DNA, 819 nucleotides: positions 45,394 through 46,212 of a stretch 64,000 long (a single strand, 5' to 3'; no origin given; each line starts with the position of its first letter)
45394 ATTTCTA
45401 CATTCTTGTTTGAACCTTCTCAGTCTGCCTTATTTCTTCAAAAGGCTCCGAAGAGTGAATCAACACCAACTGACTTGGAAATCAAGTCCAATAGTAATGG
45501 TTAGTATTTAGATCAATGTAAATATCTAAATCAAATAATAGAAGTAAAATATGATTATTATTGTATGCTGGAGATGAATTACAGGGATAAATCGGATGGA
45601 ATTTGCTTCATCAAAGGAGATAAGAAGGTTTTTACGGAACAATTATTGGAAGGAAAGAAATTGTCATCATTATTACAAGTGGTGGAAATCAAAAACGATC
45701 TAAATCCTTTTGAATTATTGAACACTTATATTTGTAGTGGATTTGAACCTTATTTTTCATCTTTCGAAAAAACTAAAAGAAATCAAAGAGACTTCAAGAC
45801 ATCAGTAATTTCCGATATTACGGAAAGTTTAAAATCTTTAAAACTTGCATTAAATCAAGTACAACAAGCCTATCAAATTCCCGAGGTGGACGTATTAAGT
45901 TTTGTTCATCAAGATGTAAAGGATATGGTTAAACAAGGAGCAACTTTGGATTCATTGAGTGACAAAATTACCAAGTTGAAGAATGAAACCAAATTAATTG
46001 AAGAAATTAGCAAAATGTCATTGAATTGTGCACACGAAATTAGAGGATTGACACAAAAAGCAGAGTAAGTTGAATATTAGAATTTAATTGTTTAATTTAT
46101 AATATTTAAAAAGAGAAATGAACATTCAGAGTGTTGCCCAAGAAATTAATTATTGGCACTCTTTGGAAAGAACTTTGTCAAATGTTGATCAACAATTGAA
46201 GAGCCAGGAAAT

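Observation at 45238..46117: Dynein heavy-chain gene has two unannotated 5' exons; the ORF track captures only the 3' exon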

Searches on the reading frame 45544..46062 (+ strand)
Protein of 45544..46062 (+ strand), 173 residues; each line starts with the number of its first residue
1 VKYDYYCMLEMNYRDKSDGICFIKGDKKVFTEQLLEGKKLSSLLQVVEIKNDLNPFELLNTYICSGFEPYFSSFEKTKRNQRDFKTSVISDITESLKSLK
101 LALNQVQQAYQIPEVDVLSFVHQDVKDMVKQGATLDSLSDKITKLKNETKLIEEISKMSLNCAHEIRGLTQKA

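Call 20: search_protein_representatives(protein=window:45544-46062:+)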
Query: 173 residues. Proteins with E-value up to 0.001 (for the whole library): 15; up to 1e-10: 5; up to 1e-30: 2. The best 15 are listed.
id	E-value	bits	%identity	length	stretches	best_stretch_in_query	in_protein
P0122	1.0e-66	240.1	76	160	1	13-173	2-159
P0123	6.5e-36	140.0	45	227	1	4-173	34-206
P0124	3.4e-17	79.2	37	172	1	4-130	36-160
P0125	8.0e-13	65.0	39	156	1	7-129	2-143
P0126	5.1e-12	62.4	31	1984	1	2-172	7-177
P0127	1.8e-08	50.9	44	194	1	2-85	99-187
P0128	4.9e-05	39.8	27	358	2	21-170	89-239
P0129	5.6e-05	39.6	33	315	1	37-147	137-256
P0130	7.3e-05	39.2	27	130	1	17-131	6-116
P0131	1.3e-04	38.4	31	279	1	10-143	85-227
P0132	1.9e-04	37.8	33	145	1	38-142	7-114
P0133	2.0e-04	37.7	32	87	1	5-82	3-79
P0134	4.9e-04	36.5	30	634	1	4-130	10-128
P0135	5.6e-04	36.3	29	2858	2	2-130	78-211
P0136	9.3e-04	35.6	31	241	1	4-87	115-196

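Call 22: find_encoding_contigs(protein=P0122, flank=10000, max_places=4)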
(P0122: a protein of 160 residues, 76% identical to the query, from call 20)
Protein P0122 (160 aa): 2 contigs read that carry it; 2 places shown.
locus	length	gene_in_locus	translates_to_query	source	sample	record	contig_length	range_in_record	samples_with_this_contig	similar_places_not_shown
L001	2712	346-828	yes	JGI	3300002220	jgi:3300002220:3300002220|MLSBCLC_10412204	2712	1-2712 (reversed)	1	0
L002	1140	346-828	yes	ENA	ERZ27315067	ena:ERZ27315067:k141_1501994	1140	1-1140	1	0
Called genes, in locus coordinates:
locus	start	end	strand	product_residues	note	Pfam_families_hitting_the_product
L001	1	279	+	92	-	?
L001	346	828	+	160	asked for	-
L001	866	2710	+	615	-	?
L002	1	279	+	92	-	?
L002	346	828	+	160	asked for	-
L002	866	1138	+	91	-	?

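Call 39: find_encoding_contigs(protein=P0123, flank=3000, max_places=2)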
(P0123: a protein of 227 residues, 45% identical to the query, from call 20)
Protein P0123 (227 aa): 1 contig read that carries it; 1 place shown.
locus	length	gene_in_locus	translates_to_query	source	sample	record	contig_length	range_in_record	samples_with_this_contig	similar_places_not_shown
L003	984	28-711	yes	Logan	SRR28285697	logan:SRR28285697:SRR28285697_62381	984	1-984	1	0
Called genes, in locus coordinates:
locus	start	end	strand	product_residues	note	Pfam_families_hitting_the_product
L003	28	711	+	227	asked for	-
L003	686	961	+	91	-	PF08385:DHC_N1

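Call 40: find_encoding_contigs(protein=P0127, flank=3000, max_places=2)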
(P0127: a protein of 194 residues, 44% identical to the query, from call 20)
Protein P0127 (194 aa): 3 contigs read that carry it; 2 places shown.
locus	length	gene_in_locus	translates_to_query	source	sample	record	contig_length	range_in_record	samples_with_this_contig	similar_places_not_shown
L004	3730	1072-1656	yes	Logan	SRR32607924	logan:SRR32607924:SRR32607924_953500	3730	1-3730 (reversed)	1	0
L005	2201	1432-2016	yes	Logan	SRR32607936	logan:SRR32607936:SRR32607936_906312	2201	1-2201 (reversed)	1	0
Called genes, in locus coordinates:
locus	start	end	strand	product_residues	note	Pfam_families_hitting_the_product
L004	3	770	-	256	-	?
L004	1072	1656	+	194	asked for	-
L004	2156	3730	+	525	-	?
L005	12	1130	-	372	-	-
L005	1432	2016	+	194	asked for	-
